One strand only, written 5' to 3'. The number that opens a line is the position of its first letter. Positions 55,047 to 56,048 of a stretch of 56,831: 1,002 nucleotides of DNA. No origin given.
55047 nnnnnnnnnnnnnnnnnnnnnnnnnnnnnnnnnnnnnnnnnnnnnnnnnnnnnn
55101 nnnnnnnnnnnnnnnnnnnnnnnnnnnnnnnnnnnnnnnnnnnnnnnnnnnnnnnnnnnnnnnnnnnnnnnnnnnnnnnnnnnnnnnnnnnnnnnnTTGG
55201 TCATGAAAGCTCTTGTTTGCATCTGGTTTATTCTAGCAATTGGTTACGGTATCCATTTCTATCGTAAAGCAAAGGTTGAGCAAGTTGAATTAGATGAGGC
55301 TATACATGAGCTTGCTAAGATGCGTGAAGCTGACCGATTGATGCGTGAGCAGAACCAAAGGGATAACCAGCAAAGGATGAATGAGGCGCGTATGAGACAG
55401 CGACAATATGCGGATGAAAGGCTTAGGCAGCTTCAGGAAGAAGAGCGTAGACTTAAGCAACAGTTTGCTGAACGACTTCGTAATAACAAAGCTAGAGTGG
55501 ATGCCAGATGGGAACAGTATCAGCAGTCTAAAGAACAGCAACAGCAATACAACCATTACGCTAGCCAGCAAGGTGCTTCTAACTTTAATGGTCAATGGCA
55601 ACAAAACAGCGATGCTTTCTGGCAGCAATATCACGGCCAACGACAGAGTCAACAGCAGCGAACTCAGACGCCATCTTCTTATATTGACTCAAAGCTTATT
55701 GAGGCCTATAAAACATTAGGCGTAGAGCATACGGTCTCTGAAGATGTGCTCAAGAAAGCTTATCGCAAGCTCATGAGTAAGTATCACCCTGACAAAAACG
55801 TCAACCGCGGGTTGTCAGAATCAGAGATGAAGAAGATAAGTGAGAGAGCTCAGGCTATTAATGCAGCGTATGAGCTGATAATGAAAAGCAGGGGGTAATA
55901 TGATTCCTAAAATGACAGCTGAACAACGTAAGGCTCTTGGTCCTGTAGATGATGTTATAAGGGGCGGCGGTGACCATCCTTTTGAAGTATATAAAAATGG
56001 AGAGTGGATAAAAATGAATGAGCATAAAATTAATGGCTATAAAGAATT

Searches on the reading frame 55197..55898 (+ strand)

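Call 101: search_protein_families(library=pfam, proteins=[window:55197-55898:+], max_evalue=0.001)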
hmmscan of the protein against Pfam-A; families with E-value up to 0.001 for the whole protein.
window:55197-55898:+ (233 aa): 1 family
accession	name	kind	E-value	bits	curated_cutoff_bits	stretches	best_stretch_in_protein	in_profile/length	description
PF00226.36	DnaJ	-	6.9e-13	48.9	27.8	1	170-228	2-53/63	DnaJ domain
